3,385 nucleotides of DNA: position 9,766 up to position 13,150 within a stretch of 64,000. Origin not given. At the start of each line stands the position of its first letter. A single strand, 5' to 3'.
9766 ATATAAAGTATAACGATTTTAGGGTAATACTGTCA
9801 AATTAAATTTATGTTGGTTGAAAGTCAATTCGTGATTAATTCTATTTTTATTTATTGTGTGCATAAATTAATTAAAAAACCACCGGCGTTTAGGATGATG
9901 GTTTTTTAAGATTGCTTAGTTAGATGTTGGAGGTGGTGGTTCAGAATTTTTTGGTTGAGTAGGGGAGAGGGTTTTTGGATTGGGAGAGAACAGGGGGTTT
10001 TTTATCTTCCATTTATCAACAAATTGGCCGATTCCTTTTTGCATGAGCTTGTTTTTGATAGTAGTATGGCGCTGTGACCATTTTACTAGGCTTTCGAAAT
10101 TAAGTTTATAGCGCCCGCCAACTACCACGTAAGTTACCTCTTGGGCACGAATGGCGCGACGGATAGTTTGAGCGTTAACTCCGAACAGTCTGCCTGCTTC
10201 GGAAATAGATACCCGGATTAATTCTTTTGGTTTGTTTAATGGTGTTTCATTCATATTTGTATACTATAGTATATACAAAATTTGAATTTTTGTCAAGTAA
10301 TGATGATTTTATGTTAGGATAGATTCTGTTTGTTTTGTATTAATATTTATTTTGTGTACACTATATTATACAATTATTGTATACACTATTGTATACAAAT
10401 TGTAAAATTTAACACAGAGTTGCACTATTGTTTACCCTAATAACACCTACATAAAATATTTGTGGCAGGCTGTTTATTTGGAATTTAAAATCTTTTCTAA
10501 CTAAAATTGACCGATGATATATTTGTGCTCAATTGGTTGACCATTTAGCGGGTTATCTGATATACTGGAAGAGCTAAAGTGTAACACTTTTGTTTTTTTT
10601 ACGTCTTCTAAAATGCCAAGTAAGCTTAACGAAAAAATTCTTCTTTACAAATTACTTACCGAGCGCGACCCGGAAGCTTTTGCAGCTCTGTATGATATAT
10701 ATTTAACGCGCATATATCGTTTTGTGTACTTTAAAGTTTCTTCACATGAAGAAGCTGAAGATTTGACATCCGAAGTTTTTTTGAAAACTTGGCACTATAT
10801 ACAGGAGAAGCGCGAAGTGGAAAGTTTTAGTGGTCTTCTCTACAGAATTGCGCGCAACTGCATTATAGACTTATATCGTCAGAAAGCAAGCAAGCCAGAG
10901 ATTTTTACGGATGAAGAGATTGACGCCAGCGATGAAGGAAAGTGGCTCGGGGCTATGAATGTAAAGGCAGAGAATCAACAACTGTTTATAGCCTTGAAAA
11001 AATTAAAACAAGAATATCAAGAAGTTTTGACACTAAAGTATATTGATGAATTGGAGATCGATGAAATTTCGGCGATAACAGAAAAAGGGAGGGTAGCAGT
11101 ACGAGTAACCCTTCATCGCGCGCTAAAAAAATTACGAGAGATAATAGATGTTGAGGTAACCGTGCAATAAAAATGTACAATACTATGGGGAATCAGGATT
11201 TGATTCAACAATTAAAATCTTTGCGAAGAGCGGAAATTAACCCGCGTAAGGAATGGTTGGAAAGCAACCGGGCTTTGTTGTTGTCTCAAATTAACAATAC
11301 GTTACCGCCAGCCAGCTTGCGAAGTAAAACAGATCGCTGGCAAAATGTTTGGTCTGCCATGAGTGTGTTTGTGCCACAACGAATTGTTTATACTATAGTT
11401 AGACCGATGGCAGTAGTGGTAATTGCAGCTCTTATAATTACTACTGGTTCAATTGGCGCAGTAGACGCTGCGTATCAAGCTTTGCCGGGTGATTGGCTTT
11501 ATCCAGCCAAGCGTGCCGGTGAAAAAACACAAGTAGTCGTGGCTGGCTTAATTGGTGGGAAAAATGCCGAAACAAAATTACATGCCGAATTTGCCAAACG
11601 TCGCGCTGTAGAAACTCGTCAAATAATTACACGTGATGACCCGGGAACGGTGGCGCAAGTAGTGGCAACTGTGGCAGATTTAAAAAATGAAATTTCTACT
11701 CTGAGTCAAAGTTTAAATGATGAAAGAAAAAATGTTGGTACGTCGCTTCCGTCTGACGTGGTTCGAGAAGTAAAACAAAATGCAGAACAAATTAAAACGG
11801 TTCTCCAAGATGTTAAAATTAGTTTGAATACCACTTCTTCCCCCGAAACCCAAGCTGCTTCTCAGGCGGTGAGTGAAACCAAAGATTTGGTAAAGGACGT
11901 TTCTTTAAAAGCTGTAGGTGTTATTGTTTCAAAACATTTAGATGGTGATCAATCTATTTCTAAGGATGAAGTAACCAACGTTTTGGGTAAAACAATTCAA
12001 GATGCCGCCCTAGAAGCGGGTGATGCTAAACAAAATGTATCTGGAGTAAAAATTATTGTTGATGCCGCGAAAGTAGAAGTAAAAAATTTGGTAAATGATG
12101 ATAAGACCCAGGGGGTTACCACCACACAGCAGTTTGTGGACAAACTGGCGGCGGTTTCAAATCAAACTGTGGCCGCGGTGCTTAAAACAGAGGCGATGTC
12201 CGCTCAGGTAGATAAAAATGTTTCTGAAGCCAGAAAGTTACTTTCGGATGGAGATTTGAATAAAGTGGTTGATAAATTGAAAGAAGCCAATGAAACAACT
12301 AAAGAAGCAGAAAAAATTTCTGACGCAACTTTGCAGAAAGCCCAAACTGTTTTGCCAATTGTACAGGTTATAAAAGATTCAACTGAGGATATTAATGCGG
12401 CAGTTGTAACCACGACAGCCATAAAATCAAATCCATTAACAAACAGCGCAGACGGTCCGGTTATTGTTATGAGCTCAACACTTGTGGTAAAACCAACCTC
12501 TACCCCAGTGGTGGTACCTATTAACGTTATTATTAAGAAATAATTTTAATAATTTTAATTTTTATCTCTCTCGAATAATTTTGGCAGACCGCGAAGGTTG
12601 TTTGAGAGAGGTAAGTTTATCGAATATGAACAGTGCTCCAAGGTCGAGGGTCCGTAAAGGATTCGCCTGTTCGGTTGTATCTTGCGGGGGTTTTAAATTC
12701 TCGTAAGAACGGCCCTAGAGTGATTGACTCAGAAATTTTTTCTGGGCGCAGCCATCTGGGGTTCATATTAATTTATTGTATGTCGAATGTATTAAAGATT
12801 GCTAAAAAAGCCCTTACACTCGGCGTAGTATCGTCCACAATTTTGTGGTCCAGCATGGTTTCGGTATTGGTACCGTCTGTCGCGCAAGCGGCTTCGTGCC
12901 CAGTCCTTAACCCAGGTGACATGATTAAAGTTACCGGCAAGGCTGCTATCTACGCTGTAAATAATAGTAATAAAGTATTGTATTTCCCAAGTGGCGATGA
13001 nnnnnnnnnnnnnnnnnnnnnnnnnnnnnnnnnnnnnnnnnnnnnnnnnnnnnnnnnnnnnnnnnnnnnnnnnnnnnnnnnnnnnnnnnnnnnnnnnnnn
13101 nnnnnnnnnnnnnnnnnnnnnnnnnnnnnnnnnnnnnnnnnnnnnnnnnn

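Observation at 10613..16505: ECF sigma / DUF5667-like anti-sigma pair immediately upstream of a 1241-aa secreted S-layer-like protein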

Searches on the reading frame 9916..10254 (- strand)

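Call 3: search_protein_families(library=pfam, proteins=[window:9916-10254:-], max_evalue=0.01)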
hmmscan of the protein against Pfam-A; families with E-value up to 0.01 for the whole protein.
window:9916-10254:- (112 aa): 3 families
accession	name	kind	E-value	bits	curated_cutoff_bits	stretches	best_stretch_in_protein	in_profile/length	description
PF12728.13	HTH_17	-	5.9e-05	23.7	27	1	16-62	3-49/51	Helix-turn-helix domain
PF13518.12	HTH_28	-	0.0024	18.4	25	1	15-36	13-34/52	Helix-turn-helix domain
PF05225.22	HTH_psq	-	0.0043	17.2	20.4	0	15-36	17-38/45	helix-turn-helix, Psq domain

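Call 4: search_protein_families(library=ncbifam, proteins=[window:9916-10254:-], max_evalue=0.01)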
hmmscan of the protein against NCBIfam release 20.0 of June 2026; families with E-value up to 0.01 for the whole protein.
window:9916-10254:- (112 aa): 1 family
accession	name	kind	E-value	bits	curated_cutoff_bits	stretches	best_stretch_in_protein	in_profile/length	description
TIGR01764.1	excise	domain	9.2e-06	25.9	28.8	1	16-59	3-46/49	excisionase family DNA-binding protein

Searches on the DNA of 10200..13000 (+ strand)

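Call 10: search_rna_families(source=window, start=10200, end=13000, threshold=evalue, max_evalue=1)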
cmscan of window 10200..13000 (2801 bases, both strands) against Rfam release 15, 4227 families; matches with E-value up to 1: 1.
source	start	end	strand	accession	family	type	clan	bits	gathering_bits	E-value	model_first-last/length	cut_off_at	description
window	12666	12719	-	RF02946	cow-rumen-1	Gene; sRNA;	-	19.3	53.4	0.4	1-61/61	no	cow-rumen-1 RNA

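Call 52: build_rna_model(alignment_id=A5, structure=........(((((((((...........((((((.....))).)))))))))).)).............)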
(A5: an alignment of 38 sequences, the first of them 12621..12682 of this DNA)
Model R1 built from alignment A5 (38 sequences, 69 columns); structure: as given.
model positions 61; base pairs 15; branch points 0; effective number of sequences 38; information 0.794 bits per position. Calibrated on 0.2 Mb of random sequence (short: E-values are rough).
structure used (alignment columns):
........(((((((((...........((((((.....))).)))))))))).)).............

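Call 53: search_with_rna_model(model_id=R1, sources=[window, L001, L002, L003, L004, L005, L006, L007, L008, L009, L011, L012, L013, L014, L015, L016, L017, L018, L019, L020, L021, L022, L023, L024, L025, L026, L027, L028, L029, L030, L031, L032, L033, L034, L035, L036, L037, L039, L040, L041, L042, L043, L044, L045, L046, L047, L048, L049, L050, L051, L052, L053, L054, L055, L056, L057, L058, L059], max_evalue=1, make_alignment=true)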
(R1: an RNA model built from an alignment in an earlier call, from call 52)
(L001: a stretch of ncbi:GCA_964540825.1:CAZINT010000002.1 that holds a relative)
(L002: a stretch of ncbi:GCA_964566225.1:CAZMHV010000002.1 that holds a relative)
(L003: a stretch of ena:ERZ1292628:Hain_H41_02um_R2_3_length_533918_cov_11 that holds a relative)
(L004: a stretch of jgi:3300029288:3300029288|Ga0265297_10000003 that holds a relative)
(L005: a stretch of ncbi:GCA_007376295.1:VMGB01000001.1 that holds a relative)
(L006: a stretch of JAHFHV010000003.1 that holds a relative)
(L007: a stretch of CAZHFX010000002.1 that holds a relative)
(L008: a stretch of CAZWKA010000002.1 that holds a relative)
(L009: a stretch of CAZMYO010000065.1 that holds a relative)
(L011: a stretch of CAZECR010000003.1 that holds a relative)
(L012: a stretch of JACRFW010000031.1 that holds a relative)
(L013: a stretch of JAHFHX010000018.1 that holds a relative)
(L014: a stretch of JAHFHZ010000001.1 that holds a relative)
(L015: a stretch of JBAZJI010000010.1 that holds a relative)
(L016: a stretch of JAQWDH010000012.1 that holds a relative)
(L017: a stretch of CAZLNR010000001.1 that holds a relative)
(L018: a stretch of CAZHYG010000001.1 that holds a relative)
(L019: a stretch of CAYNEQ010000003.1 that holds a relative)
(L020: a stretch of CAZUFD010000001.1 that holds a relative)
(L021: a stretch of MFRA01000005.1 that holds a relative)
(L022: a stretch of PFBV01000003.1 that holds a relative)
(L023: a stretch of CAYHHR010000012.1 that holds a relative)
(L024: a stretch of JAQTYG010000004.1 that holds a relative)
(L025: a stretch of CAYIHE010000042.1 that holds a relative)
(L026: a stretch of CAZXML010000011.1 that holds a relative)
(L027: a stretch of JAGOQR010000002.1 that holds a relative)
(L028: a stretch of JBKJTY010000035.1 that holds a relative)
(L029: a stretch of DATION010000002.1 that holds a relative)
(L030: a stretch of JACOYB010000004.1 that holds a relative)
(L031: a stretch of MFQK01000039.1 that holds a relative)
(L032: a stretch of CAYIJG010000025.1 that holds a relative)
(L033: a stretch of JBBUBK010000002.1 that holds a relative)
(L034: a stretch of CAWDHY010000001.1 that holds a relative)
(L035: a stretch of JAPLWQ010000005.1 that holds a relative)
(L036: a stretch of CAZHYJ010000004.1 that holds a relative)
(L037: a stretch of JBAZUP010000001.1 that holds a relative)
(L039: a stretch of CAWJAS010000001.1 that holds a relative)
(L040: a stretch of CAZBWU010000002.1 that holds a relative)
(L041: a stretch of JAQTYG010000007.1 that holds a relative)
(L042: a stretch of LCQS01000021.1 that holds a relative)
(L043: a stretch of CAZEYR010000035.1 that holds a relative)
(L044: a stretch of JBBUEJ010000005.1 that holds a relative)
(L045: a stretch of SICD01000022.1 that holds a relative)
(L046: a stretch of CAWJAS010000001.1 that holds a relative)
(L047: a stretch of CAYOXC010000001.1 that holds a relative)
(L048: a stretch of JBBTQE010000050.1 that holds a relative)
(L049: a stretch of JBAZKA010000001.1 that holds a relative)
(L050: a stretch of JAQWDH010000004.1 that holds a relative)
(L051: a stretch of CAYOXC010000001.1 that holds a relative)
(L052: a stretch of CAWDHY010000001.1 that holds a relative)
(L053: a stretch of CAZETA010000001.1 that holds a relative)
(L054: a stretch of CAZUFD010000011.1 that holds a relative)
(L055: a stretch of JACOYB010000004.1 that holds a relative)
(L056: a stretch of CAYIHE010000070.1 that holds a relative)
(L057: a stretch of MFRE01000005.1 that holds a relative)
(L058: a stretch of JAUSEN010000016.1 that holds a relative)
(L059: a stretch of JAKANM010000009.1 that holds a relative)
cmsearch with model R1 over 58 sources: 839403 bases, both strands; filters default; matches with E-value up to 1: 46.
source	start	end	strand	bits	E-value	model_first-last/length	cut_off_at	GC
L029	4064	4123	+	69.4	1.2e-15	1-61/61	no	0.38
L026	6862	6921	+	67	5.5e-15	1-61/61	no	0.48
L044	4517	4576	+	66.6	6.8e-15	1-61/61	no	0.45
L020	6859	6918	+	66.6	7.1e-15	1-61/61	no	0.42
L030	6859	6918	+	66.6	7.2e-15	1-61/61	no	0.43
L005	5861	5921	+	65.3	1.6e-14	1-61/61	no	0.44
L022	6841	6901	+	63.5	5.3e-14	1-61/61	no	0.38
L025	1512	1571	+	63.2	6.5e-14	1-61/61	no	0.45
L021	6862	6921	+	63.1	7e-14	1-61/61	no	0.48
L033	49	108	+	62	1.4e-13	1-61/61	no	0.43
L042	80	140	+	60.8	3e-13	1-61/61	no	0.44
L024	6780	6840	+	60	5.3e-13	1-61/61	no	0.48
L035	6846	6906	+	59.5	7.3e-13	1-61/61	no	0.44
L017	6860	6919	+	58.2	1.7e-12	1-61/61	no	0.47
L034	6833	6893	+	57.4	2.9e-12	1-61/61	no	0.44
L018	6860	6919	+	57.3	2.9e-12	1-61/61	no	0.47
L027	6839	6898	+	56.3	5.8e-12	1-61/61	no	0.42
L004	5946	6006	+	55.7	8.3e-12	1-61/61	no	0.46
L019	6853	6912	+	55.6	8.9e-12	1-61/61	no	0.48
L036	4891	4951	+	55.5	1e-11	1-61/61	no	0.44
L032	6861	6921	+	54.7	1.6e-11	1-61/61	no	0.49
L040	6859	6919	+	54.1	2.4e-11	1-61/61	no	0.52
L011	6721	6780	+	53.3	4.2e-11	1-61/61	no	0.4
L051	6782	6842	+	53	5.1e-11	1-61/61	no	0.41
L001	7839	7898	+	52.3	7.8e-11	1-61/61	no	0.38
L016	6816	6880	+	52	9.8e-11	1-61/61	no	0.37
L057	6836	6896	+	51.4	1.4e-10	1-61/61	no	0.46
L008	6720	6779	+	51.3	1.5e-10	1-61/61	no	0.48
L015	2251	2315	+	51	1.8e-10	1-61/61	no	0.35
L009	6885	6946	+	50.7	2.2e-10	1-61/61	no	0.53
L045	6880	6940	+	50.5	2.6e-10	1-61/61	no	0.49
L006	6840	6901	+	49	6.9e-10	1-61/61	no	0.48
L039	6846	6908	+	48.8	7.9e-10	1-61/61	no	0.46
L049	6805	6865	+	46.6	3.2e-09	1-61/61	no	0.41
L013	1487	1547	+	46.2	4.1e-09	1-61/61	no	0.51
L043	3371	3430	+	43.8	2e-08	1-61/61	no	0.45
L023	6914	6975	+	42.7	4.2e-08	1-61/61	no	0.45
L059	6915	6976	+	42.6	4.5e-08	1-61/61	no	0.47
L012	6845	6907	+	35.6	4.1e-06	1-61/61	no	0.44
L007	6846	6908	+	32.7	2.8e-05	1-61/61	no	0.56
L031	622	682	+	30.5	0.00012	1-61/61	no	0.54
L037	6843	6905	+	29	0.00031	1-61/61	no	0.4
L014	6848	6912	+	24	0.008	1-61/61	no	0.66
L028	6851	6912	+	20.8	0.065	1-61/61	no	0.35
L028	4578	4638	-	17.3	0.63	1-61/61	no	0.38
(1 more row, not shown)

Alignment A6: 46 matches aligned to the model, 91 columns, each read 5' to 3' on its own strand. Consensus structure (alignment columns), stored with it:
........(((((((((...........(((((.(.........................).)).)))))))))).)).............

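Call 77: search_with_rna_model(model_id=R1, sources=[L060, L061, L062, L063, L064, L065, L068, L069, L070, L071, L072, L073, L074, L075, L076, L078, L079, L080, L081, L082, L084, L085, L088, L090, L091, L092, L094, L095, L096, L097, L098, L100, L101, L105, L106, L108, L113, L116, L117, L118, L119, L120, L121, L123, L125, L126, L127, L128, L129, L131, L132, L134, L139], max_evalue=1)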
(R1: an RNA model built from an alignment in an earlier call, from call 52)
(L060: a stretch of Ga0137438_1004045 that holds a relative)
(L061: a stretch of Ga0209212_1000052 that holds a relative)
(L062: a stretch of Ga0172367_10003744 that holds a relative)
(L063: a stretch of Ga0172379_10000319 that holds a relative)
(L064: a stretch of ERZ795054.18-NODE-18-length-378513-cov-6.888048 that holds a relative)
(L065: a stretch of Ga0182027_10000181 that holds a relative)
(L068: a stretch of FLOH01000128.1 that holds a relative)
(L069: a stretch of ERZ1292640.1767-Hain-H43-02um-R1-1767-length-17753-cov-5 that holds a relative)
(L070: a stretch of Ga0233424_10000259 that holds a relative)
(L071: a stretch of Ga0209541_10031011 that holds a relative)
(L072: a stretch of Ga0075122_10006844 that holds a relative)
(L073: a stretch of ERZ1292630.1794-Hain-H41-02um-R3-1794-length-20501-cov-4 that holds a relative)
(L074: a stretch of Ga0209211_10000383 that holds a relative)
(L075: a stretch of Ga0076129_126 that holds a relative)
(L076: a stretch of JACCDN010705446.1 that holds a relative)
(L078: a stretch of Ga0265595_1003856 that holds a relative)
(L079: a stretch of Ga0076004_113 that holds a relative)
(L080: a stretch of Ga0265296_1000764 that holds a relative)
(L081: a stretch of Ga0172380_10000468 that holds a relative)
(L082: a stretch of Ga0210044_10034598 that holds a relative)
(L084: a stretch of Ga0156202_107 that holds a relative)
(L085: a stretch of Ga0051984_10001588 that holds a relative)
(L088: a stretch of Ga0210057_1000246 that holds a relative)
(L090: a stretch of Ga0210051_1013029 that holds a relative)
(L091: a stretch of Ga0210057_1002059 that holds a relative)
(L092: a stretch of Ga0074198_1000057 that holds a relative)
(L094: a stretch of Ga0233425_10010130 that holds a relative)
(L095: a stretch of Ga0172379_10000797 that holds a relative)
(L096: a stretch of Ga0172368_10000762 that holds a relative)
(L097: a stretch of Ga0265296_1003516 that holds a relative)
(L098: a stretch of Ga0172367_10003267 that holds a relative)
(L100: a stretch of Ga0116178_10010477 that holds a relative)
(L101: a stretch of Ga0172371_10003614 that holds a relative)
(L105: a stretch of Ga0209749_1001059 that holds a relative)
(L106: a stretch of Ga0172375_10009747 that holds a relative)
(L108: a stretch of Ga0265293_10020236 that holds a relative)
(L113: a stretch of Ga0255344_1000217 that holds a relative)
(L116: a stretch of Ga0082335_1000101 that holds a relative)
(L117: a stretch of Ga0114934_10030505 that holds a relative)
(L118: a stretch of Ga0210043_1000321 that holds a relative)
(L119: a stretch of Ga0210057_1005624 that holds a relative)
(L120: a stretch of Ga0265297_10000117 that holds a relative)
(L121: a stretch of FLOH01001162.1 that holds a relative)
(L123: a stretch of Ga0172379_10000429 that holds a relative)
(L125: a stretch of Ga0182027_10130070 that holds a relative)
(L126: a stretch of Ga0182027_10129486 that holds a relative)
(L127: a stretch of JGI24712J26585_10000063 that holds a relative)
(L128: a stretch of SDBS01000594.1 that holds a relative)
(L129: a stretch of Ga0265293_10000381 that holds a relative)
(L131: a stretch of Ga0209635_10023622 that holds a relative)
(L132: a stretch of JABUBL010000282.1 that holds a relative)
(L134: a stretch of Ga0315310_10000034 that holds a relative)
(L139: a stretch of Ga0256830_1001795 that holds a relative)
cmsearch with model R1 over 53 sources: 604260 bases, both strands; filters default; matches with E-value up to 1: 12.
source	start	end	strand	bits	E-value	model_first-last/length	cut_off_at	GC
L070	8994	9054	+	63.4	4.1e-14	1-61/61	no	0.41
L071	2947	3006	+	62.9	5.6e-14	1-61/61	no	0.45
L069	8928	8987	+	60.4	2.9e-13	1-61/61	no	0.47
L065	8990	9049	+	59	7.3e-13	1-61/61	no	0.4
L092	8974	9033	+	57.7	1.7e-12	1-61/61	no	0.43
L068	8949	9009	+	56.2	4.5e-12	1-61/61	no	0.41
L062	4300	4360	+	56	5e-12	1-61/61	no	0.48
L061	9026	9083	+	46.3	2.9e-09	1-61/61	no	0.43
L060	2930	2993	+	44.5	9.4e-09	1-61/61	no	0.45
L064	9173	9231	+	40.3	1.4e-07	1-61/61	no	0.51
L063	9045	9109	+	22.9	0.012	1-61/61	no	0.45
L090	3757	3811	+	18.9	0.16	1-61/61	no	0.33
